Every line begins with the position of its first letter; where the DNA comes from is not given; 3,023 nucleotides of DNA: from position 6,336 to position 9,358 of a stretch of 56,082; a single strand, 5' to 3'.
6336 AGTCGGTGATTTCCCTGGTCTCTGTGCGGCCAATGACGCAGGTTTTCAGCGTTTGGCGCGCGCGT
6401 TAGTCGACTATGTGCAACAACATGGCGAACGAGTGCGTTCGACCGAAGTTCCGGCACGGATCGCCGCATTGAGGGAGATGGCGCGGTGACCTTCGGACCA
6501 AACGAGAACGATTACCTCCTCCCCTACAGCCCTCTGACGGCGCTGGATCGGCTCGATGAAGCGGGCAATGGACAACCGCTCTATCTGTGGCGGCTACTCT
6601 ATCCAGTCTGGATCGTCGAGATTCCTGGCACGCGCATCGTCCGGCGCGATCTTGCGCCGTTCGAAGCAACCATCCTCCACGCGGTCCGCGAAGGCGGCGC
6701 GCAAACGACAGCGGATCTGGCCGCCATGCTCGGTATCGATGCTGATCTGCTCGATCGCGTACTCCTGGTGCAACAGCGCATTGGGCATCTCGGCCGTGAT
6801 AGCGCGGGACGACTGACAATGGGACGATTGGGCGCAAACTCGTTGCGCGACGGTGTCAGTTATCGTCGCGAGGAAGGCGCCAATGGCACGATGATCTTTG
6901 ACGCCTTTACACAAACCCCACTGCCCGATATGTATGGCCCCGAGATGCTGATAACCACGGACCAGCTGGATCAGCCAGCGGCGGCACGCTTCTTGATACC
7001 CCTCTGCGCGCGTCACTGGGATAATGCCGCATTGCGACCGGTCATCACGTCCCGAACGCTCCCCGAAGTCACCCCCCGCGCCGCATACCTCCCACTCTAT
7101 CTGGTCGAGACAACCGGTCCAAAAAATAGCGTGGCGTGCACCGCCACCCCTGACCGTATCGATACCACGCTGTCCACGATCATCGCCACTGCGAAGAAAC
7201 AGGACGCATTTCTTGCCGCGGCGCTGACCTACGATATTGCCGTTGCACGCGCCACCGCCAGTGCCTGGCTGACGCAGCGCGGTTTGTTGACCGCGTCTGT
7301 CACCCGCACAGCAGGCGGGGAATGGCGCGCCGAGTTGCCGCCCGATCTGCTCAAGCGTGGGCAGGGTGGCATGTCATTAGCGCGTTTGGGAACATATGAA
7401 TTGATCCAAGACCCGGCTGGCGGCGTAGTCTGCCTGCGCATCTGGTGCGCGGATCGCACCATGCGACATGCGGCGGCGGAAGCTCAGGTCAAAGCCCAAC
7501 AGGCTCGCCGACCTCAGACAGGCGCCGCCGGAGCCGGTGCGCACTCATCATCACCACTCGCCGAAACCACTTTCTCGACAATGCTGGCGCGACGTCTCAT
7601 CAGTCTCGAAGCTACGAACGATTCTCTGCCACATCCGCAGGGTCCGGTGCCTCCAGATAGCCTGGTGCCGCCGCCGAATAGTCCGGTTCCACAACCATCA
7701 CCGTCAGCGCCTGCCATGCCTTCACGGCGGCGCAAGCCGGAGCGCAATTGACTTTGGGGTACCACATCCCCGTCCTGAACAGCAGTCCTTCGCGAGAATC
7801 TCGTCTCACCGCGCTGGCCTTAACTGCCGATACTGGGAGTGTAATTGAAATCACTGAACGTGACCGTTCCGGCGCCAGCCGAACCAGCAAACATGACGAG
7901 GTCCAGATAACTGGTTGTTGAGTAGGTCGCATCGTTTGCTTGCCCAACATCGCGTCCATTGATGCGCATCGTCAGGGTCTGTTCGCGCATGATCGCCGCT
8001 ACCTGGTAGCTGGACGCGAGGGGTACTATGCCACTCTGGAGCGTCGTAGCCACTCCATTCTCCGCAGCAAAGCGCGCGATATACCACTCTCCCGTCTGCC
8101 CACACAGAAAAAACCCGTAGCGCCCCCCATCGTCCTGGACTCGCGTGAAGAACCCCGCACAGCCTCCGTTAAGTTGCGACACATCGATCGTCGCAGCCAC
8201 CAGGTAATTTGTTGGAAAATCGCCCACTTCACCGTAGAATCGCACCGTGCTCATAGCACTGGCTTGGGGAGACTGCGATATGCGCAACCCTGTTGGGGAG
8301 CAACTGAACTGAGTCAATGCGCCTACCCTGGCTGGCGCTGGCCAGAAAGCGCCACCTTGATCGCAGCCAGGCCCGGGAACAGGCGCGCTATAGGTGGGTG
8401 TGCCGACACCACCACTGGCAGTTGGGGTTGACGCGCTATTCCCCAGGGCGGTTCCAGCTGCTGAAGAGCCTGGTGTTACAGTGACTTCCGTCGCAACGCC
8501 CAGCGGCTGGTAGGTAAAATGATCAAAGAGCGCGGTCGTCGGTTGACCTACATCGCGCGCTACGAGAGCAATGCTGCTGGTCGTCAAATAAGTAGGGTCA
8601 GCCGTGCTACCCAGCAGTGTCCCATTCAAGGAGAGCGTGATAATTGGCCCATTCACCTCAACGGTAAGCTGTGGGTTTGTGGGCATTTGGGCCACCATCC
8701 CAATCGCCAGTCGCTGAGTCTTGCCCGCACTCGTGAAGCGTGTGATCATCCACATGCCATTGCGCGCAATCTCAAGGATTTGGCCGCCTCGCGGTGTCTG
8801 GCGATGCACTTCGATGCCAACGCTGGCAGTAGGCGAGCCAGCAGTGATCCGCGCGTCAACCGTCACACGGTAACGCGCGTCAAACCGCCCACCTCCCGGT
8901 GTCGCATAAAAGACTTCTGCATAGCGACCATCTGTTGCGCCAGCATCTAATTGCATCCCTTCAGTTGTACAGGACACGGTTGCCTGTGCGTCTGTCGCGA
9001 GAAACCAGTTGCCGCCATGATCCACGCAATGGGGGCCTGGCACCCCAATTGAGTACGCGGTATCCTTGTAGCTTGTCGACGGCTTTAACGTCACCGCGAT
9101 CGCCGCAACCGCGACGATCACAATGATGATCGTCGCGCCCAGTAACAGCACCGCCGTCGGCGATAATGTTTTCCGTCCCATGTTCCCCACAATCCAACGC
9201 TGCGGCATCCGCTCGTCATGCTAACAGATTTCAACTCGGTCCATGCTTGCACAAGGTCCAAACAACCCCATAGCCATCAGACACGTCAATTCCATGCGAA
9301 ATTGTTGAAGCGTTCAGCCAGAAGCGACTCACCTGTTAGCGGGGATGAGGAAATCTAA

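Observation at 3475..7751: Upf1/DNA2-like SF1B helicase with novel N-terminal domain, translationally coupled to an unknown wHTH/Pro-rich protein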

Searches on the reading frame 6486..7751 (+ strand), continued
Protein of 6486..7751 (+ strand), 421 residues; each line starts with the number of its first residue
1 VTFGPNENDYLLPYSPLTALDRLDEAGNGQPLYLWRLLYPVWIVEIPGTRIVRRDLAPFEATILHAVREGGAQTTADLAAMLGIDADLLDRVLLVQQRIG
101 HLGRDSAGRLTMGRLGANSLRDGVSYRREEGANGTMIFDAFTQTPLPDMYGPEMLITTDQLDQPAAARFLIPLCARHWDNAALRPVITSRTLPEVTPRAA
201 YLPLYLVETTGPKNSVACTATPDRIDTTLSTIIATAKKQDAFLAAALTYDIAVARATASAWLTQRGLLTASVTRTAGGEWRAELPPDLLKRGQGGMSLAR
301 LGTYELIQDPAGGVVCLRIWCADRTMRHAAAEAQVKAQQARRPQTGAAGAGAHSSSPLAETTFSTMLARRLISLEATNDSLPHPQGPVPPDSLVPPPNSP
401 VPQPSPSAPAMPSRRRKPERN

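Call 43: predict_structure(alignment_id=A2)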
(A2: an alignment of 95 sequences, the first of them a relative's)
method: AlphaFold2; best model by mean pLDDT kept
length: 421 residues; sequences in the alignment: 95
mean_pLDDT: 87.3   pTM: 0.76
mean pLDDT of the five models: 87.3, 86.9, 86.6, 86.6, 86.4
residues with pLDDT >= 90: 319; 70-90: 37; 50-70: 22; < 50: 43
segments of 3 or more residues with pLDDT < 50: 1-7, 385-397, 402-421
pLDDT, mean of each block of 10 residues (from residue 1): 50 95 94 98 89 95 98 98 97 95 97 97 91 86 95 95 94 88 90 94 98 94 95 95 94 97 98 97 98 96 96 97 97 94 66 70 93 87 48 47 43 39 34
secondary structure, 60 per line:
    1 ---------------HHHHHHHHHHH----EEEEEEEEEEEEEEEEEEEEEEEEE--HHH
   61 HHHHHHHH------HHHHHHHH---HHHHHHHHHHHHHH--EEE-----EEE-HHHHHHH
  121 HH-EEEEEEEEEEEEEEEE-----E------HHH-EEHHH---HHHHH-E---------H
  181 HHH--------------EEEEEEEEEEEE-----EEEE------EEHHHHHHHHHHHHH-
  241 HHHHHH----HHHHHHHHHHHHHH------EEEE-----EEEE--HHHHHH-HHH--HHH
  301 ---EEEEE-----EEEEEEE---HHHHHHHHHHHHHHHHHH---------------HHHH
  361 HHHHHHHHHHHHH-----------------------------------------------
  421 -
elements in order: H16-26 E31-55 H58-68 H75-82 H86-99 E102-104 E110-112 H114-122 E124-139 H164-168 H180-183 E198-209 E215-218 H227-239 H241-246 H251-264 E271-274 E280-283 H286-291 E304-308 E314-320 H324-341 H357-373

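Call 52: search_protein_families(library=pfam, proteins=[L008:5909-7066:+, L002:1426-1899:+], max_evalue=0.01)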
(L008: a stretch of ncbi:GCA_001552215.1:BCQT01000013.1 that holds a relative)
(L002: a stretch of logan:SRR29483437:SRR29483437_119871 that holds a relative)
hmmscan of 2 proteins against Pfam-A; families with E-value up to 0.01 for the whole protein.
L008:5909-7066:+ (385 aa): 1 family
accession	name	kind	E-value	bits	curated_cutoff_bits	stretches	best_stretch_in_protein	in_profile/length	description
PF00069.31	Pkinase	-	0.0094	15.8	31.7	0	225-314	105-197/263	Protein kinase domain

L002:1426-1899:+ (157 aa): 1 family
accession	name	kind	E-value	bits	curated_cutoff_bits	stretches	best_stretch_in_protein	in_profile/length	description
PF00583.31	Acetyltransf_1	-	7.1e-05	23.5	20.7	1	38-128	14-97/116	Acetyltransferase (GNAT) family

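Call 53: search_protein_families(library=padloc, proteins=[L008:5909-7066:+, L002:1426-1899:+, L004:7053-10001:+, L009:2319-5273:+], max_evalue=0.001)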
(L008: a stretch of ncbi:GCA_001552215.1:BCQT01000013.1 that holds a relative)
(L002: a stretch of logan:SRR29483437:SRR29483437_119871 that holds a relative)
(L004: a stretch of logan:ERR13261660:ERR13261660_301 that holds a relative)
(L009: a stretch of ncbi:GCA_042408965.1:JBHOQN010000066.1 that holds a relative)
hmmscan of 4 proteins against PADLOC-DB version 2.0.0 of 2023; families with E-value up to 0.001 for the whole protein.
L008:5909-7066:+ (385 aa): 5 families
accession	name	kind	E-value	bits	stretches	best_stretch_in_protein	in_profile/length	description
PDLC04042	PD-T4-6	-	9.3e-09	33.3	1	217-363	108-275/292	-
PDLC03920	MkoA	-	2.2e-08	30.9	1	214-366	118-283/1112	-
PDLC04054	PD-T4-6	-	6.9e-08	30.3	1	227-365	120-278/347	-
PDLC04053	PD-T4-6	-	3e-07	28.2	1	226-367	118-278/311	-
PDLC04039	PD-T4-6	-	0.0008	16.5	0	230-364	126-279/458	-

L002:1426-1899:+ (157 aa): 0 families

L004:7053-10001:+ (983 aa): 12 families
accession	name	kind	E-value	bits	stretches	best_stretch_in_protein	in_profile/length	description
PDLC03920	MkoA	-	9.3e-113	376.5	1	44-964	321-1099/1112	-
PDLC03921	MkoA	-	1.6e-92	309.1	2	626-973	1236-1602/1607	-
PDLC03924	MkoC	-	7.7e-37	124.9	3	806-958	811-962/1136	-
PDLC05009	PDC-S37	-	2e-17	60.3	2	684-940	935-1197/1550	-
PDLC02194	Hhe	-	4.7e-07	25.4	1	685-908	1379-1597/1911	-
PDLC04140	mad8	-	1.9e-06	25.6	1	335-496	23-164/314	mads_8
PDLC03802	RTasHel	-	7.6e-06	23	1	324-390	6-72/675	DRT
PDLC02895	DpdJ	-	4.8e-05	18.3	0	887-945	398-459/2112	DpdJ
PDLC05035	PDC-S53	-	8.8e-05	18.7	0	341-390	512-559/900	-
PDLC03813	RTasNERD-Hel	-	0.00016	18.9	0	332-412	217-297/519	DRT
PDLC00132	GajB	-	0.00061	16.5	0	323-391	3-70/625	UrvD helicase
PDLC00117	GajB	-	0.00066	16.3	0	834-872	334-372/604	UrvD helicase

L009:2319-5273:+ (985 aa): 17 families
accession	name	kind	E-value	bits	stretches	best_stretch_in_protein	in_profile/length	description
PDLC03920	MkoA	-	3.5e-124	414.4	1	55-963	338-1099/1112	-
PDLC03921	MkoA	-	1.2e-89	299.6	2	598-966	1217-1591/1607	-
PDLC03924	MkoC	-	7.3e-42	141.6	2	451-969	428-971/1136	-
PDLC05009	PDC-S37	-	2.6e-16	56.6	2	674-934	935-1193/1550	-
PDLC02895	DpdJ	-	4.1e-10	35.2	0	855-937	373-453/2112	DpdJ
PDLC02194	Hhe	-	8.3e-09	31.2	1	673-715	1377-1419/1911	-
PDLC05035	PDC-S53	-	4.4e-08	29.7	1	332-390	496-552/900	-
PDLC04476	PDC-M16A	-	9.7e-08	28.8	0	331-387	5-66/691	-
PDLC01734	typeIV_RecD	-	2.9e-07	27.1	0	328-389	338-397/763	RecD_0_IVD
PDLC04140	mad8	-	1.2e-06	26.3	1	346-496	27-111/314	mads_8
PDLC05064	PDC-S68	-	1.5e-05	20.9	0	336-388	690-742/1273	-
PDLC01439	typeIV_DinG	-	8e-05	19.5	1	337-411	25-102/575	CAS-IV-A; associated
PDLC02196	IetA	-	0.00011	19.8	1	334-383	110-155/374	-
PDLC05065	PDC-S68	-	0.00016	17.5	0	677-715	704-745/1221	-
PDLC04475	PDC-M16A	-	0.0002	18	0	331-387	12-72/721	-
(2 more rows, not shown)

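Call 68: fold_search(model_id=the predicted structure, library=pdb)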
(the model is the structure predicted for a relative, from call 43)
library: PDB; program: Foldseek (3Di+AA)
matches with E <= 10: 872; with E <= 0.001: 0
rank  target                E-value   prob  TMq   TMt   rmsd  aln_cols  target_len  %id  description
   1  1g3s                  5.6e-02  1.00  0.14  0.26   2.3        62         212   21  CYS102SER DTXR (released 2001-10-25)
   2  1ddn_A                5.6e-02  1.00  0.14  0.45   2.5        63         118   21  DIPHTHERIA TOX REPRESSOR (C102D MUTANT)/TOX DNA OPERATOR COMPLEX (released 1998-10-14)
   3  2dtr                  6.3e-02  1.00  0.14  0.27   2.5        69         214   19  STRUCTURE OF DIPHTHERIA TOXIN REPRESSOR (released 1997-08-20)
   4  1f5t_A                6.7e-02  1.00  0.14  0.47   3.7        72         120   19  DIPHTHERIA TOX REPRESSOR (C102D MUTANT) COMPLEXED WITH NICKEL AND DTXR CONSENSUS BINDING SEQUENCE (released 2000-09-25)
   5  7b24_A                6.7e-02  1.00  0.14  0.37   2.5        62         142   19  DtxR-like iron-dependent regulator IdeR (P39G variant) complexed with cobalt and its consensus DNA-binding sequence (released 2021-03-03)
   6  1c0w_A                7.1e-02  1.00  0.14  0.31   2.5        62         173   21  CRYSTAL STRUCTURE OF THE COBALT-ACTIVATED DIPHTHERIA TOXIN REPRESSOR-DNA COMPLEX REVEALS A METAL BINDING SH-LIKE DOMAI (released 2000-07-22)
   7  1c0w_C                7.5e-02  1.00  0.14  0.31   2.5        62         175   21  CRYSTAL STRUCTURE OF THE COBALT-ACTIVATED DIPHTHERIA TOXIN REPRESSOR-DNA COMPLEX REVEALS A METAL BINDING SH-LIKE DOMAI (released 2000-07-22)
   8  2it0_C                7.5e-02  1.00  0.14  0.39   2.3        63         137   16  Crystal structure of a two-domain IdeR-DNA complex crystal form II (released 2007-02-13)
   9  3vb2_B                7.9e-02  1.00  0.16  0.47   1.7        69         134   20  Crystal Structure of the Reduced Form of MarR from E.coli (released 2013-01-30)
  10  2f5c                  9.3e-02  1.00  0.14  0.41   2.2        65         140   14  Bacillus subtilis Manganese transport regulator (MNTR) bound to manganese, hexagonal crystal form (released 2006-03-07)
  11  2isy_A                9.3e-02  1.00  0.14  0.36   2.5        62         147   19  Crystal structure of the nickel-activated two-domain iron-dependent regulator (IdeR) (released 2007-02-13)
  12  3i53_A                9.9e-02  1.00  0.13  0.17   3.8        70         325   30  Crystal structure of an O-methyltransferase (NcsB1) from neocarzinostatin biosynthesis in complex with S-adenosyl-L-ho (released 2009-09-01)
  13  3glx                  1.0e-01  1.00  0.14  0.26   2.4        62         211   21  Crystal Structure Analysis of the DtxR(E175K) complexed with Ni(II) (released 2009-06-09)
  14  1xcv                  1.1e-01  1.00  0.14  0.38   2.5        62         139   21  Crystal Structure Of (H79AC102D)Dtxr complexed with Nickel(II) (released 2005-08-16)
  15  3i53_B                1.1e-01  1.00  0.14  0.19   2.6        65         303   34  Crystal structure of an O-methyltransferase (NcsB1) from neocarzinostatin biosynthesis in complex with S-adenosyl-L-ho (released 2009-09-01)
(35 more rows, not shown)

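Call 94: fold_search(model_id=the predicted structure, library=viral)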
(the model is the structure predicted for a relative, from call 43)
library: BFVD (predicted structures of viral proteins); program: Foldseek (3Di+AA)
matches with E <= 10: 325; with E <= 0.001: 0
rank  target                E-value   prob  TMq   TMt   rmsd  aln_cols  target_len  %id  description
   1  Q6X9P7                1.4e-01  1.00  0.15  0.56   4.4        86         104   22  (no name in the UniProt tables at hand)
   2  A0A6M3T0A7            1.4e-01  0.93  0.12  0.40   7.6        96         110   18  Uncharacterized protein [Streptomyces phage Issmi]
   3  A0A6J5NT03            1.7e-01  1.00  0.15  0.57   2.5        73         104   25  Uncharacterized protein [uncultured Caudovirales phage]
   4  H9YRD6                1.8e-01  1.00  0.12  0.67   1.4        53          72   19  (no name in the UniProt tables at hand)
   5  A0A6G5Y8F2            2.1e-01  0.99  0.13  0.17  10.3        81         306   15  (no name in the UniProt tables at hand)
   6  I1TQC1                2.4e-01  1.00  0.15  0.09   2.8        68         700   15  (no name in the UniProt tables at hand)
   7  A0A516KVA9            2.6e-01  0.99  0.12  0.60   2.6        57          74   16  (no name in the UniProt tables at hand)
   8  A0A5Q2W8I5            2.6e-01  0.02  0.09  0.06  26.1       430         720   12  (no name in the UniProt tables at hand)
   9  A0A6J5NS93            3.3e-01  0.98  0.12  0.57   2.7        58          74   26  Uncharacterized protein [uncultured Caudovirales phage]
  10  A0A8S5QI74            4.1e-01  0.99  0.13  0.67   2.4        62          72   16  Z DNA-binding protein (Fragment) [Siphoviridae sp. ctNs77]
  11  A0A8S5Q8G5            4.1e-01  0.57  0.10  0.16   7.4        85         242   24  Dna polymerase B [Siphoviridae sp. cty3u30]
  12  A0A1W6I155            4.6e-01  0.99  0.15  0.59   2.4        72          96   10  Putative DNA-binding protein [Sulfolobus polyhedral virus 1]
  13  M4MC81                4.6e-01  0.25  0.12  0.37  20.2       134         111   10  (no name in the UniProt tables at hand)
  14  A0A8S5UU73            4.9e-01  0.98  0.12  0.72   2.5        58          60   17  EAP30/Vps36 family protein [Siphoviridae sp. ctpyK9]
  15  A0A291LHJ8            5.4e-01  0.80  0.15  0.40   9.2       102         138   19  Uncharacterized protein [Streptomyces phage Diane]
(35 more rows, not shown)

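Call 99: search_protein_families(library=pfam, proteins=[P0104, P0105, L009:696-2306:+], max_evalue=0.001)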
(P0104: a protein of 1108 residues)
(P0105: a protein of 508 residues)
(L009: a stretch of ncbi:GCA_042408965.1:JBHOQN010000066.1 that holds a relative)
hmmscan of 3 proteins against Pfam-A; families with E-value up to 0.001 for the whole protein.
P0104 (1108 aa): 0 families

P0105 (508 aa): 0 families

L009:696-2306:+ (537 aa): 3 families
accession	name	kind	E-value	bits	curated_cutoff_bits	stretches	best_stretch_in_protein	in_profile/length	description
PF13365.12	Trypsin_2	-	2.4e-10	41.7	27.6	1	21-176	1-144/144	Trypsin-like peptidase domain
PF00089.32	Trypsin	-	0.00021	21.6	20.6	0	12-109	19-111/220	Trypsin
PF00069.31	Pkinase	-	0.00095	19.1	31.7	0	391-482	104-196/263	Protein kinase domain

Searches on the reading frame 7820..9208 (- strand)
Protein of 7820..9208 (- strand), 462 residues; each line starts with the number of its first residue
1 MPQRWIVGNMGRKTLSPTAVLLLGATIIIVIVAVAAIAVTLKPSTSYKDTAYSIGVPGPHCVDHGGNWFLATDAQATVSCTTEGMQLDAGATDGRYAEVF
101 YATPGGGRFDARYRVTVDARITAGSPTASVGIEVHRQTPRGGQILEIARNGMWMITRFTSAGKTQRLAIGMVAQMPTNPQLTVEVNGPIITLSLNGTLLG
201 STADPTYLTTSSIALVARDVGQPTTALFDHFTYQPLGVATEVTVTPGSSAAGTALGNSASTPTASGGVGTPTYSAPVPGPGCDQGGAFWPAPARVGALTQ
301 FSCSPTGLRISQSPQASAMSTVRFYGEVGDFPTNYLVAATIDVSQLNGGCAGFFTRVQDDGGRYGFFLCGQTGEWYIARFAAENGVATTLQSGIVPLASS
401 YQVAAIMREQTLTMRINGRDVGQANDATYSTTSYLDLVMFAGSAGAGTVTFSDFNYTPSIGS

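Call 9: search_protein_families(library=pfam, proteins=[window:7820-9208:-], max_evalue=0.01)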
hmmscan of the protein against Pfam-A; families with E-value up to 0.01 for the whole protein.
window:7820-9208:- (462 aa): 1 family
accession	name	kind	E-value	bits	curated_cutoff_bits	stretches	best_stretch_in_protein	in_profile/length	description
PF13385.13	Laminin_G_3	-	2.9e-05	24.7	27.6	1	353-442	37-122/151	Concanavalin A-like lectin/glucanases superfamily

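Call 10: search_protein_families(library=ncbifam, proteins=[window:7820-9208:-], max_evalue=0.01)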
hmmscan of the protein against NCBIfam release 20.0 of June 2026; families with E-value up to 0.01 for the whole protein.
window:7820-9208:- (462 aa): 0 families

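Call 98: search_protein_families(library=padloc, proteins=[window:7820-9208:-], max_evalue=0.00001)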
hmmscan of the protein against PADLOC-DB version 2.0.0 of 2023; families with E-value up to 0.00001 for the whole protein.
window:7820-9208:- (462 aa): 0 families
